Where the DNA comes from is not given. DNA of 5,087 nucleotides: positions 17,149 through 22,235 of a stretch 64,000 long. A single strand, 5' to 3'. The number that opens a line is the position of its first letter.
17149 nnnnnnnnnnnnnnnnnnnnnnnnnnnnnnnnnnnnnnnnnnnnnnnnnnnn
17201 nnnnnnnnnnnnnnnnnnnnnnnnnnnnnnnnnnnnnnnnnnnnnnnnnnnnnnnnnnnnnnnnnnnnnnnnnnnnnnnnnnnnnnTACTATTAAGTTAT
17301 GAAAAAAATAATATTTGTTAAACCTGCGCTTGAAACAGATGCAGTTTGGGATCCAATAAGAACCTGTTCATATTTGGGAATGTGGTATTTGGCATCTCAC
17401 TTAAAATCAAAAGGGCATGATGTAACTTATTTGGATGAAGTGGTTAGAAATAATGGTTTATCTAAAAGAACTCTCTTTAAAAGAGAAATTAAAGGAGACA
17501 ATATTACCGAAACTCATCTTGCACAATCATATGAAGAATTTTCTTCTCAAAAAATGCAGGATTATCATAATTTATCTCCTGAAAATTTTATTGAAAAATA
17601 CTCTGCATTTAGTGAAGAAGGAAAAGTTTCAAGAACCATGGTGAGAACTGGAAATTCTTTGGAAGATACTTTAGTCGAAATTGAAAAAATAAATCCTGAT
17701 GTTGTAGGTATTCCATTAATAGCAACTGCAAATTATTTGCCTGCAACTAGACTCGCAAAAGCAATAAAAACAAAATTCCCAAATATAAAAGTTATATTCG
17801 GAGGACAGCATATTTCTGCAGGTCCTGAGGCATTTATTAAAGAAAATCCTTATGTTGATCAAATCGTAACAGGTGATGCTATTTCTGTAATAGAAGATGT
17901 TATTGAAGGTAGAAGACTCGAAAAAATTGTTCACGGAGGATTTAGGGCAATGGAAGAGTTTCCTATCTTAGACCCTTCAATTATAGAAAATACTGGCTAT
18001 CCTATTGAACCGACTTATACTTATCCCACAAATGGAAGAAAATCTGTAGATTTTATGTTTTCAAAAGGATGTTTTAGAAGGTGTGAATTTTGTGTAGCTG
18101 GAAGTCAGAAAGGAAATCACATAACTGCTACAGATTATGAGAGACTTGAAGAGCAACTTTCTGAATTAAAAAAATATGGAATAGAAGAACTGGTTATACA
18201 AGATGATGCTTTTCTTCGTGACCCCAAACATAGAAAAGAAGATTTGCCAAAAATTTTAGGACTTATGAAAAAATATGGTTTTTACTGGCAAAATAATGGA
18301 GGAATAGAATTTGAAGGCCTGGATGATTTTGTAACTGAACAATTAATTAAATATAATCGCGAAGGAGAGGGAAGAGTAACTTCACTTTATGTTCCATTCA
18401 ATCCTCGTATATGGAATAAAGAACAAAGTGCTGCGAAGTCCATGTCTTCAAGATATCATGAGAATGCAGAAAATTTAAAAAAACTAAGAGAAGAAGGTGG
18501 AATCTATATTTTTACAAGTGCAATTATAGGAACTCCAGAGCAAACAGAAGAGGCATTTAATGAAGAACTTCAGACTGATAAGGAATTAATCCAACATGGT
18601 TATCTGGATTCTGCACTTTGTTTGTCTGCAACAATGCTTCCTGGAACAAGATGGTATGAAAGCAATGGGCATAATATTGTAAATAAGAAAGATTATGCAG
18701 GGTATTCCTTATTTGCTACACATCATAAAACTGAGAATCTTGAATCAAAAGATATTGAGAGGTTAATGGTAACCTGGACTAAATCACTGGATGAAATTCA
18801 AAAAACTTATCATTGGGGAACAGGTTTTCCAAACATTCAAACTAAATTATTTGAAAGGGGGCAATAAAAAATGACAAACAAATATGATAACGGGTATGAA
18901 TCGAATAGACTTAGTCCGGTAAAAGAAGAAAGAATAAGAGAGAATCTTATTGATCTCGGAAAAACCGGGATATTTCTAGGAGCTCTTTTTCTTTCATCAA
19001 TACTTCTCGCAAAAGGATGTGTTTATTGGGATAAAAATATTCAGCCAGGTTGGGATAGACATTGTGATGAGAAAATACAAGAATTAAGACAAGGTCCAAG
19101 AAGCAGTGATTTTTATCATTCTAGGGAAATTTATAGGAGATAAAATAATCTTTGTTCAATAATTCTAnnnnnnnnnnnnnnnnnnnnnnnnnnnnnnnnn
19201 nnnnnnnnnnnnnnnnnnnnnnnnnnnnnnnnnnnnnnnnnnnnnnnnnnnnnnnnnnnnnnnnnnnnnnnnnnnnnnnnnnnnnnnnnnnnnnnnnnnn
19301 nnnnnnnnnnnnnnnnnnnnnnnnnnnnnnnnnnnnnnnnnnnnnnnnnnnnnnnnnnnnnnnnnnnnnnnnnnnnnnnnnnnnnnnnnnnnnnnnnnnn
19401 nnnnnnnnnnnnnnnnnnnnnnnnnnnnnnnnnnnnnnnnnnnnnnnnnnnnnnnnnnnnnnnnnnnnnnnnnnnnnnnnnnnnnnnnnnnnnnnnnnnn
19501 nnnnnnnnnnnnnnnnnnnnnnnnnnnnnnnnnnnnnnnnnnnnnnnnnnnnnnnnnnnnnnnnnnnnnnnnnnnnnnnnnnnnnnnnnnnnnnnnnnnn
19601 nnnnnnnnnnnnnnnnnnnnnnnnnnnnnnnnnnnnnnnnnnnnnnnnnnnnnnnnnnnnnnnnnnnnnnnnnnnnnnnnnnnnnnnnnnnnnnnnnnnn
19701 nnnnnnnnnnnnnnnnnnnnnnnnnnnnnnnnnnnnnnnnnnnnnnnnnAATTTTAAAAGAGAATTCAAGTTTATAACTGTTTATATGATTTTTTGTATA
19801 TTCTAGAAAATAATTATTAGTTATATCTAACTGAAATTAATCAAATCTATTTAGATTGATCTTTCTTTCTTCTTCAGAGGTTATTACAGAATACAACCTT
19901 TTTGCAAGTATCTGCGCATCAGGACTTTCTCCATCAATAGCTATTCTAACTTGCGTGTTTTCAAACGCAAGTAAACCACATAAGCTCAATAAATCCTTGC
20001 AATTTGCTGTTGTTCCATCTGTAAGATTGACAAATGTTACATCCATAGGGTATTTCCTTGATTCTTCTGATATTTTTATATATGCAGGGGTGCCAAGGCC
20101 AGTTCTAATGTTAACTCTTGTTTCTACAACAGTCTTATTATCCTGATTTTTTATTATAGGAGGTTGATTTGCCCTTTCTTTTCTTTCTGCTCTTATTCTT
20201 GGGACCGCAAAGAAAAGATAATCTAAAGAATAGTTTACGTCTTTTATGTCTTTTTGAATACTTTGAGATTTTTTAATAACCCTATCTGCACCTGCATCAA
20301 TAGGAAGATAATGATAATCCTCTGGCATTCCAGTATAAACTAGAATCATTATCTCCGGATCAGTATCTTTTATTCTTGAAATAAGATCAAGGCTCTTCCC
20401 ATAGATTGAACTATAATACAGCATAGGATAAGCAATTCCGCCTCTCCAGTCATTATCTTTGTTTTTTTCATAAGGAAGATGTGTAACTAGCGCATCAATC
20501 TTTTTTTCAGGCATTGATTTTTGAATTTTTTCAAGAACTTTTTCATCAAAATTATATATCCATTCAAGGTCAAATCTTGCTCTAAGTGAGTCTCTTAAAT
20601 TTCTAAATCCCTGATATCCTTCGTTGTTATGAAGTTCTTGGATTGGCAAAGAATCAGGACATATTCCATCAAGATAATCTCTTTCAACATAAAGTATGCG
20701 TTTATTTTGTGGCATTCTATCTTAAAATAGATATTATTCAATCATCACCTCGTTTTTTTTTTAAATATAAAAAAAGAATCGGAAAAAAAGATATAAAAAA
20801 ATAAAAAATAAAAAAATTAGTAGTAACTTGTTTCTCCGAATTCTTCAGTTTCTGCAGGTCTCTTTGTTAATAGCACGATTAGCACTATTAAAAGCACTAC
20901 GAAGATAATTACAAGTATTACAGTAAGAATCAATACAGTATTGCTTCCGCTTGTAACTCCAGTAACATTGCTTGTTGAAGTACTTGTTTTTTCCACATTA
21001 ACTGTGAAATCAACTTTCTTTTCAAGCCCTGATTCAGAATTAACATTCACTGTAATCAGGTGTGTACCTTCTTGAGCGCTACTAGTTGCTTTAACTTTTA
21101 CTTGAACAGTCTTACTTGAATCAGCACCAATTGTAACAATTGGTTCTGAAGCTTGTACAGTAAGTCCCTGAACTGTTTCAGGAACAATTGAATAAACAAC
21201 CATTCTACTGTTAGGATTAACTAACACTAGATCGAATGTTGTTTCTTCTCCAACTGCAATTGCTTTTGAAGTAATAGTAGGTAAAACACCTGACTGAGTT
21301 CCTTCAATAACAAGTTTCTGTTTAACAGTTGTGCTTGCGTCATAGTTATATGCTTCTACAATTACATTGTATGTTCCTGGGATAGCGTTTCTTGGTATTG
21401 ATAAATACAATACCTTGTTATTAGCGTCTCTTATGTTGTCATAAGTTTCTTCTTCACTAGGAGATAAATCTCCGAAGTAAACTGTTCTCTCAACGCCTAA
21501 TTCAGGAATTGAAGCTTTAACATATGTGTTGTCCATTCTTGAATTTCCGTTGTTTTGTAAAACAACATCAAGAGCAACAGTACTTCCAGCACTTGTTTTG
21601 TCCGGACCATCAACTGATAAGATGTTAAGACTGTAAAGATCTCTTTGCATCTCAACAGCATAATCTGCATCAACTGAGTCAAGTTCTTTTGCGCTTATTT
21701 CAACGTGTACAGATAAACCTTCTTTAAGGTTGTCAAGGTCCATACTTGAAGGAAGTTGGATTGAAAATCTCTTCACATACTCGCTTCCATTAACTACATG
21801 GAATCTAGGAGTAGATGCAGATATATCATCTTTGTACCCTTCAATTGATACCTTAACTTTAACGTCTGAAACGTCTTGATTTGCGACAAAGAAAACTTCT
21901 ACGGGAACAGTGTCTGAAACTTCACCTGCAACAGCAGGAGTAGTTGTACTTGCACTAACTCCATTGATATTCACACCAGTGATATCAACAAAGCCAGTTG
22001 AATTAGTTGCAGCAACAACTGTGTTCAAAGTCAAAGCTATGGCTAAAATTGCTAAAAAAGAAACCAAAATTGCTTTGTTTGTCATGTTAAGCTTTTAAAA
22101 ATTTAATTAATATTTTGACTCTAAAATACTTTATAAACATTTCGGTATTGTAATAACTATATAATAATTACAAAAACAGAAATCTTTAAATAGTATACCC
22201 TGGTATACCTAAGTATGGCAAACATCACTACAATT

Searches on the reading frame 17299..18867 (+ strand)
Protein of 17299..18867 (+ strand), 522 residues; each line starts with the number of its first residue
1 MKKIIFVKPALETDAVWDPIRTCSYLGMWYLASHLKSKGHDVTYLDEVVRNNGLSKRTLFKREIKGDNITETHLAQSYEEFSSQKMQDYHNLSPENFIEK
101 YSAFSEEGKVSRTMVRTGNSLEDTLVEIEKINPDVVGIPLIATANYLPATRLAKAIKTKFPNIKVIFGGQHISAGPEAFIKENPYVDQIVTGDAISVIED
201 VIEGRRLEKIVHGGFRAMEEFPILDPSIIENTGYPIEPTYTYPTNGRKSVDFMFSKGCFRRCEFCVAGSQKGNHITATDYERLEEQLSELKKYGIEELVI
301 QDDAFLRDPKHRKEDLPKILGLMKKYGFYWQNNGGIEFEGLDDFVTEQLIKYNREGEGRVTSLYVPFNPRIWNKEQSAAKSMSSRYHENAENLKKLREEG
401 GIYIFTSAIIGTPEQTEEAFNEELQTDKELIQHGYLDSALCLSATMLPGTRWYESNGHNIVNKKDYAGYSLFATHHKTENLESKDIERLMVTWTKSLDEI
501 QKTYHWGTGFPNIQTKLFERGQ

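Call 8: search_protein_families(library=ncbifam, proteins=[window:17299-18867:+], max_evalue=1e-10)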
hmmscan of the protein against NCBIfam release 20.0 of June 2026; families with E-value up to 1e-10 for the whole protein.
window:17299-18867:+ (522 aa): 4 families
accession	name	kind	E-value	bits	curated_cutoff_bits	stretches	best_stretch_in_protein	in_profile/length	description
NF038361.1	rSAM_Sden_1168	equivalog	9.4e-14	50.8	575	0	241-459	275-476/560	Sden_1168 family B12-binding radical SAM P-methyltransferase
TIGR03471.1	HpnJ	equivalog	8.4e-13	48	577.6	0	250-459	198-390/472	hopanoid biosynthesis associated radical SAM protein HpnJ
NF033712.0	B12_rSAM_KedN5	subfamily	2.3e-12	46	700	0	129-205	59-134/624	KedN5 family methylcobalamin-dependent radical SAM C-methyltransferase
TIGR04479.1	bcpD_PhpK_rSAM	subfamily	4e-11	42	600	0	58-424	32-403/504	PhpK family radical SAM P-methyltransferase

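Call 54: search_protein_families(library=pfam, proteins=[window:17299-18867:+], max_evalue=0.01)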
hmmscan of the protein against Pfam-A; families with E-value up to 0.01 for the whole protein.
window:17299-18867:+ (522 aa): 2 families
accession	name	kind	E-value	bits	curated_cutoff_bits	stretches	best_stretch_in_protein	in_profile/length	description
PF02310.24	B12-binding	-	8.8e-16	58.3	32.1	1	122-200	41-119/121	B12 binding domain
PF04055.27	Radical_SAM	-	2.2e-06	28.4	29.5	1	254-422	3-161/166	Radical SAM superfamily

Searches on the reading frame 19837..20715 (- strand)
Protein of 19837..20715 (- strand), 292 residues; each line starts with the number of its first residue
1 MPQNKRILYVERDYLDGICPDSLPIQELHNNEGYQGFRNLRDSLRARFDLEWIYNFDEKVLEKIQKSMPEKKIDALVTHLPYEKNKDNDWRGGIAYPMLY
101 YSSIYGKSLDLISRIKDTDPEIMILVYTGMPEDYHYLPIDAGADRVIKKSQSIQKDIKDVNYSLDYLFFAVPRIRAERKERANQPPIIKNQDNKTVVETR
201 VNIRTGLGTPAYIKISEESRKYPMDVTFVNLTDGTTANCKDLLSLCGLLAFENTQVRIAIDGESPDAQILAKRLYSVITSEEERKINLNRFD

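Call 42: search_protein_families(library=pfam, proteins=[window:19837-20715:-], max_evalue=0.001)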
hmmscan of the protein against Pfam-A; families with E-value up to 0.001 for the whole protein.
window:19837-20715:- (292 aa): 1 family
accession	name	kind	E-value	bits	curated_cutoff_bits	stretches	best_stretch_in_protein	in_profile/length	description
PF00381.24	PTS-HPr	-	8.6e-05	23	23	1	199-267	5-70/81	PTS HPr component phosphorylation site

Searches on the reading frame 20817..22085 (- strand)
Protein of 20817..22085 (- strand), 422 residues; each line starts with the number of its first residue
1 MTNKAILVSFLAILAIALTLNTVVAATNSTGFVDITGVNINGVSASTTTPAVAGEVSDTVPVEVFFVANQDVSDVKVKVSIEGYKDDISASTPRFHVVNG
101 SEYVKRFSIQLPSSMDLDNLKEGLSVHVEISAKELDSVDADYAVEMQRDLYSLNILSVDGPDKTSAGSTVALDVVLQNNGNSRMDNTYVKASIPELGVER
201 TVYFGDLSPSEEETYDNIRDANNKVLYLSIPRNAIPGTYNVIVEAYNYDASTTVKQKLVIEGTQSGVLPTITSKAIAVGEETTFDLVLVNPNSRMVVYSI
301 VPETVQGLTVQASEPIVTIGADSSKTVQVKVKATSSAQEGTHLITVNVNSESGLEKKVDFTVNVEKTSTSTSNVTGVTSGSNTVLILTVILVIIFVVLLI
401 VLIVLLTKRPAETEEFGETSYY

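Call 8: search_protein_families(library=ncbifam, proteins=[window:20817-22085:-], max_evalue=1e-10)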
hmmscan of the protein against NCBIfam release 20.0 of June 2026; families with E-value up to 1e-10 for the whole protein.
window:20817-22085:- (422 aa): 0 families

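Call 42: search_protein_families(library=pfam, proteins=[window:20817-22085:-], max_evalue=0.001)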
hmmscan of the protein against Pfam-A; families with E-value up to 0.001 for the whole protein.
window:20817-22085:- (422 aa): 3 families
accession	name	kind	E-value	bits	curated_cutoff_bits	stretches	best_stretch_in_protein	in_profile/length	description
PF11614.14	FixG_C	-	7.7e-06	26.5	25.6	0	283-356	34-112/119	IG-like fold at C-terminal of FixG, putative oxidoreductase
PF10633.15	NPCBM_assoc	-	0.00016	22.2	24.4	0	314-349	41-76/78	NPCBM-associated, NEW3 domain of alpha-galactosidase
PF23619.1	Ig_VWA7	-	0.00072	20.2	27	0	274-363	10-96/104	VWA7 Ig-like domain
